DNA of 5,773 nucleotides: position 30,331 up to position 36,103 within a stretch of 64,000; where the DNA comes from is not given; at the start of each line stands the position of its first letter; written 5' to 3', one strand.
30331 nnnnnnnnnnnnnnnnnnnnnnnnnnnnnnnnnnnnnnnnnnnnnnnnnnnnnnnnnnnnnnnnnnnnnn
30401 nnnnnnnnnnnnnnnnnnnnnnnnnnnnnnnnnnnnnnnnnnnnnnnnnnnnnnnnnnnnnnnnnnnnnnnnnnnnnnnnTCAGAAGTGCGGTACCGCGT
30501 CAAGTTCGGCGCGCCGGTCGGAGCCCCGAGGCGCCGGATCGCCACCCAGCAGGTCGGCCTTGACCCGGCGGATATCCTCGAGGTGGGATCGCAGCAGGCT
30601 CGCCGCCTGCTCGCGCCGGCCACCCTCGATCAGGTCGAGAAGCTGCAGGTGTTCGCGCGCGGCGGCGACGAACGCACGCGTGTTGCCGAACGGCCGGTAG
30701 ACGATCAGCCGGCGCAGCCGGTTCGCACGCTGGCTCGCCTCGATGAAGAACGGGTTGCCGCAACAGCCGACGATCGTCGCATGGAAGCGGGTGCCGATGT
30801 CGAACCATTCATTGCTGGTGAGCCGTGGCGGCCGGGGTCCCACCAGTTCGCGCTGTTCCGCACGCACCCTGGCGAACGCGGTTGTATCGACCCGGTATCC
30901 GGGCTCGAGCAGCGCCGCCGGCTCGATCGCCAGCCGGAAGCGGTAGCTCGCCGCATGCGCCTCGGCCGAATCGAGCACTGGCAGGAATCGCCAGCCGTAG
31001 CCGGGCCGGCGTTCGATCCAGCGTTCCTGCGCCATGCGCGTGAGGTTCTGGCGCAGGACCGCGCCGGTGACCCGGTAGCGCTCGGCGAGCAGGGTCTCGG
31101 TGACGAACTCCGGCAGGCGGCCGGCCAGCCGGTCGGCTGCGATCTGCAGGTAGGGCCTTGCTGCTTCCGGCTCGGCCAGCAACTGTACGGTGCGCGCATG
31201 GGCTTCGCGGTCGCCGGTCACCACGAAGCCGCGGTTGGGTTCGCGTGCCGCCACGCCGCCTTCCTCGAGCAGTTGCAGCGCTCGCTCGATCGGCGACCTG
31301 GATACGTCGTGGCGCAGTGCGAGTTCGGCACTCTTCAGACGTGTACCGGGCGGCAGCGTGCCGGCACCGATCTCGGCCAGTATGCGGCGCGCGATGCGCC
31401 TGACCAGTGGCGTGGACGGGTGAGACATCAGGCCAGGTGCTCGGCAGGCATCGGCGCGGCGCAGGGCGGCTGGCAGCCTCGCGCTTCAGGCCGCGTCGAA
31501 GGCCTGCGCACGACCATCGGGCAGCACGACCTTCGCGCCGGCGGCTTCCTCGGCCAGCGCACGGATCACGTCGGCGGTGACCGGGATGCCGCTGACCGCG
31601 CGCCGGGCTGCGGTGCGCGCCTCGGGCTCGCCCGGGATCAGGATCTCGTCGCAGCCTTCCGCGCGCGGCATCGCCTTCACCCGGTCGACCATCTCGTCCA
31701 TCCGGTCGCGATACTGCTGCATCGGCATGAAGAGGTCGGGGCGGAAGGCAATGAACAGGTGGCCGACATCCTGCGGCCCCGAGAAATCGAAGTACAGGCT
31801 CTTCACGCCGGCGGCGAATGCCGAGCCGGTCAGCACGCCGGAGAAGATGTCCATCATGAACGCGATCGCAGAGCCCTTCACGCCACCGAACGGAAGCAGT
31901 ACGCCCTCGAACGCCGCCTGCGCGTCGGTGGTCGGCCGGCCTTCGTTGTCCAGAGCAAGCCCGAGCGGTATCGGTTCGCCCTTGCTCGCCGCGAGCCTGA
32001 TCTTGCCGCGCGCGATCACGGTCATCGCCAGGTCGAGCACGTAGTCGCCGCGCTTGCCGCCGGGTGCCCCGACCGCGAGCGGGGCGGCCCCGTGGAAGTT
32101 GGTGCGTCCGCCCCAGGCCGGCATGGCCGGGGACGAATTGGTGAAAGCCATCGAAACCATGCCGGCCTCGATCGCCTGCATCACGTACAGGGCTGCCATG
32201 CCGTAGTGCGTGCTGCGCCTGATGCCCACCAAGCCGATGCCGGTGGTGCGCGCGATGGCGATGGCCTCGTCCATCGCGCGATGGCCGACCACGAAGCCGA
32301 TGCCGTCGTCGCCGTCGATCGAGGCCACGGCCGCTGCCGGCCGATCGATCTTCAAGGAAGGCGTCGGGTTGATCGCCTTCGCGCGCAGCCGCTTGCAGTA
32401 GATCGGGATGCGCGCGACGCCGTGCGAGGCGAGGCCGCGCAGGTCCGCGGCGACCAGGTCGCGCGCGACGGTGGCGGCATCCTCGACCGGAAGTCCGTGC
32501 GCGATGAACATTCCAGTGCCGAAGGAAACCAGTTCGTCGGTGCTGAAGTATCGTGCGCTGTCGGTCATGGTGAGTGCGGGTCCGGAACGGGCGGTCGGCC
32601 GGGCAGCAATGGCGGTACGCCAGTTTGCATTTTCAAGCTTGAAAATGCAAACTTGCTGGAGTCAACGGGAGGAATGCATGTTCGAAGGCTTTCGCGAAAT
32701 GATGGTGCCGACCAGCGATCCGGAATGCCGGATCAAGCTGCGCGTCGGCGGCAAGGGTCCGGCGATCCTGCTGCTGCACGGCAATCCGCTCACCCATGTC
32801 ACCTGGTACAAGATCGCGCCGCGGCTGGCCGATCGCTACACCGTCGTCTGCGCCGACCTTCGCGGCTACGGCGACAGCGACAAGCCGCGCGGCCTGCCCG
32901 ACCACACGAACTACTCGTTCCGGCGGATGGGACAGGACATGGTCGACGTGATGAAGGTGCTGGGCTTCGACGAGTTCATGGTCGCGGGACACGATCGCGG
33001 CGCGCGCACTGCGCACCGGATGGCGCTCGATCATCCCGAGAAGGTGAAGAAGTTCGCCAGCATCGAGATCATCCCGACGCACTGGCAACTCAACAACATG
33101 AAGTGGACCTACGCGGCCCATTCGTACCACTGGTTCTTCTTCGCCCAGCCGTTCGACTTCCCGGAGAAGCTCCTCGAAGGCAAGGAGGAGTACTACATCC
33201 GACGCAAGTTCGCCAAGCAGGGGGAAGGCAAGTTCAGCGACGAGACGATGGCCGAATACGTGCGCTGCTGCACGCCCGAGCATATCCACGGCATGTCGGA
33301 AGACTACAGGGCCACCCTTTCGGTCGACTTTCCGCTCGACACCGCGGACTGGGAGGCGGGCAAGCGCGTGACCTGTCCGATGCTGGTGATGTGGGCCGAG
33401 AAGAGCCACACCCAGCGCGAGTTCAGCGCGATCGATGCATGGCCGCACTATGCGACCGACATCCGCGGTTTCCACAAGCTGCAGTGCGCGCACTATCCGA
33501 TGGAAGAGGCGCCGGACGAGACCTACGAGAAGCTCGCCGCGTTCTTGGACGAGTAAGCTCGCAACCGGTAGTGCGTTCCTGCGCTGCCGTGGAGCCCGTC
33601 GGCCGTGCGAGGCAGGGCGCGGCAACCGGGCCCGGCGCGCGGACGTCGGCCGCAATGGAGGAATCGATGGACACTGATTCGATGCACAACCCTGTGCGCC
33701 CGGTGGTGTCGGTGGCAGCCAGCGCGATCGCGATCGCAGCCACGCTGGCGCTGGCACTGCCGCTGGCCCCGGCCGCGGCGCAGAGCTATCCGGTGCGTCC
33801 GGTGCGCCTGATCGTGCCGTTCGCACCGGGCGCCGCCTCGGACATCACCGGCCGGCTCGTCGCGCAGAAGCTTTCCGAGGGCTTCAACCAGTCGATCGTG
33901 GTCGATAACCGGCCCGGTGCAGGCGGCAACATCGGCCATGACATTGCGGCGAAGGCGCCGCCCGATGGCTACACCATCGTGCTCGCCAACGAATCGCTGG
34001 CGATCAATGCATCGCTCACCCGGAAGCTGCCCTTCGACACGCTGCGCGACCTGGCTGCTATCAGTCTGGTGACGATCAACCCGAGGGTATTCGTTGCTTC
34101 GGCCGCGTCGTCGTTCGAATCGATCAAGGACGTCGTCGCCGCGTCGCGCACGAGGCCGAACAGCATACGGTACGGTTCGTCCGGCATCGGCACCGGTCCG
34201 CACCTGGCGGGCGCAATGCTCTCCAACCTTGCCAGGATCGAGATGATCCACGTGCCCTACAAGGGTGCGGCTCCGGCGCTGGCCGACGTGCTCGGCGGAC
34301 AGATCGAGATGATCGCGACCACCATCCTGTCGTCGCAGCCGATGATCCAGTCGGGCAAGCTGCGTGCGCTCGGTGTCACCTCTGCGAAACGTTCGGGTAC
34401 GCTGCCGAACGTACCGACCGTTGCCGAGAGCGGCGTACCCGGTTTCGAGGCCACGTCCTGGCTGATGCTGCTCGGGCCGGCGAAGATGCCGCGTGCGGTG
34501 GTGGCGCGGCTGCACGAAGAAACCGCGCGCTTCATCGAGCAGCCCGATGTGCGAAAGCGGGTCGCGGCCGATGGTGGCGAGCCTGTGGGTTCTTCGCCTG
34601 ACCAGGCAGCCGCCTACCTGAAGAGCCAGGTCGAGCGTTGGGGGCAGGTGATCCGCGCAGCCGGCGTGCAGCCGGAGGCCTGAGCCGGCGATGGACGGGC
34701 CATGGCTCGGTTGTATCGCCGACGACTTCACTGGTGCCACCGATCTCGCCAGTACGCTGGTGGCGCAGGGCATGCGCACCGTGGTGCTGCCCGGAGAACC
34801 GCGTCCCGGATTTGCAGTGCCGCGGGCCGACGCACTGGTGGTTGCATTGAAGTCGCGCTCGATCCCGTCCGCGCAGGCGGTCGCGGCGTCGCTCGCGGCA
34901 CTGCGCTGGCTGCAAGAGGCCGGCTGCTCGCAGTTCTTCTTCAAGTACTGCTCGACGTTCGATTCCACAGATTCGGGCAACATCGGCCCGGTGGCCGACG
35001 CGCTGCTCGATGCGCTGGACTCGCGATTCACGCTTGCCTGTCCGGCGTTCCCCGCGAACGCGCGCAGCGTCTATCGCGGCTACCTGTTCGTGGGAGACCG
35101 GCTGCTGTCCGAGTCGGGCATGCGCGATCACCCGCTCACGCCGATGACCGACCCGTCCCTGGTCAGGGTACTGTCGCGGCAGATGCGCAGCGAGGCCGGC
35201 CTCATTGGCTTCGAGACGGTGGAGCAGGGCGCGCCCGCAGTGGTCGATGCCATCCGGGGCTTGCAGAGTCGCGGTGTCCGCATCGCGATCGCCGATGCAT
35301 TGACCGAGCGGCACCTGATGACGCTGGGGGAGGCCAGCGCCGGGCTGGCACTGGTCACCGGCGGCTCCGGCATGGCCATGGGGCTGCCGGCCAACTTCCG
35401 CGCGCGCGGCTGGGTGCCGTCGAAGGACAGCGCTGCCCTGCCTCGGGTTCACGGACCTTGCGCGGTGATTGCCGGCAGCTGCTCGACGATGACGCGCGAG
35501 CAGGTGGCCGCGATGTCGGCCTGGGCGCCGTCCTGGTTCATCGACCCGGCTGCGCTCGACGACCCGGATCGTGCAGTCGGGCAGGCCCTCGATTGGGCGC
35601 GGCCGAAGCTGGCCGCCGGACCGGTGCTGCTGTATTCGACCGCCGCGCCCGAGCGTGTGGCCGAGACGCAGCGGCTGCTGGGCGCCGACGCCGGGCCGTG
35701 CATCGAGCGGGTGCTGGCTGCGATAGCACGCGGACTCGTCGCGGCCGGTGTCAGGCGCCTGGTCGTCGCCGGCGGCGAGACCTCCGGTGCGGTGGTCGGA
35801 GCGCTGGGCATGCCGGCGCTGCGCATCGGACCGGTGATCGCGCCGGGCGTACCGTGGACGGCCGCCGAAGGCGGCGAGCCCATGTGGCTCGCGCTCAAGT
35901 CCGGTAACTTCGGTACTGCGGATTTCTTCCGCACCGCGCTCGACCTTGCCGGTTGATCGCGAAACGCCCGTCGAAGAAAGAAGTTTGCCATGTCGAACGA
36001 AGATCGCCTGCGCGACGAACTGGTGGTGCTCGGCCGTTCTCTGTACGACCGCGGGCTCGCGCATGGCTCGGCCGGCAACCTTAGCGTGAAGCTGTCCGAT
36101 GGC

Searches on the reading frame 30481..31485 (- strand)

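Call 68: search_protein_families(library=pfam, proteins=[window:30481-31485:-], max_evalue=0.00001)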
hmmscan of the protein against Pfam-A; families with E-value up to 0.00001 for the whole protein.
window:30481-31485:- (334 aa): 2 families
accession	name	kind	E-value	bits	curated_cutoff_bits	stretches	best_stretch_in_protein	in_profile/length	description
PF00392.27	GntR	-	3.9e-17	62.1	27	1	28-89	2-64/64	Bacterial regulatory proteins, gntR family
PF07729.17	FCD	-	4e-15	56.8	24.3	1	181-303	3-124/125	FCD domain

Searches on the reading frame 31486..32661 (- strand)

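Call 68: search_protein_families(library=pfam, proteins=[window:31486-32661:-], max_evalue=0.00001)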
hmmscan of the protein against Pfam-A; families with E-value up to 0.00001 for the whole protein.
window:31486-32661:- (391 aa): 1 family
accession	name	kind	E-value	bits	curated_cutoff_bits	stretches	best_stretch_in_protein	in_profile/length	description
PF02615.19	Ldh_2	-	5.8e-122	407.4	38.8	1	40-369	2-332/333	Malate/L-lactate dehydrogenase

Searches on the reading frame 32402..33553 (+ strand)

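Call 68: search_protein_families(library=pfam, proteins=[window:32402-33553:+], max_evalue=0.00001)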
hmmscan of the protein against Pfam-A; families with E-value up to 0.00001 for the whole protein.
window:32402-33553:+ (384 aa): 2 families
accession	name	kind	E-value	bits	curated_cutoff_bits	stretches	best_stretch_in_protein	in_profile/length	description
PF00561.26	Abhydrolase_1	-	8e-29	101.4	25.8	1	120-371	1-245/245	alpha/beta hydrolase fold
PF12697.13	Abhydrolase_6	-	3.2e-16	61.1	26.3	1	122-375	1-215/217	Alpha/beta hydrolase family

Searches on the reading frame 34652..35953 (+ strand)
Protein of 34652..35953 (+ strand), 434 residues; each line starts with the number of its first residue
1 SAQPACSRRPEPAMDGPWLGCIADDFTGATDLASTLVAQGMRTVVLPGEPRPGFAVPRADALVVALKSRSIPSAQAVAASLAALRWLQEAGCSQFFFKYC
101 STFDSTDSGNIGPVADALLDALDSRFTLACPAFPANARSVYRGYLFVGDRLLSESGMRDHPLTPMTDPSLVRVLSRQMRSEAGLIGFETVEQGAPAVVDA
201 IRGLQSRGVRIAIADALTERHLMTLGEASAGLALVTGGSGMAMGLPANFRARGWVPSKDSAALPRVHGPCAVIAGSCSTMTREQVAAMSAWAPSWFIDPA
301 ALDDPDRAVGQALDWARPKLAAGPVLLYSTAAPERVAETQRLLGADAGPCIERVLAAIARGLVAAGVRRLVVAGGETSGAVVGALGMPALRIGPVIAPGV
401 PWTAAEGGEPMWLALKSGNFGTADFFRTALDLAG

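Call 68: search_protein_families(library=pfam, proteins=[window:34652-35953:+], max_evalue=0.00001)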
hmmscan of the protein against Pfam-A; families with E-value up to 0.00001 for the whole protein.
window:34652-35953:+ (434 aa): 2 families
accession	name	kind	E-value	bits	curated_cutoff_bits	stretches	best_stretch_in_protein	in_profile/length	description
PF07005.16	SBD_N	-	2.1e-72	244.1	25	1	19-245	1-230/230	Sugar-binding N-terminal domain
PF17042.10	NBD_C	-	1.2e-40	140.2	28.3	1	271-426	1-168/168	Nucleotide-binding C-terminal domain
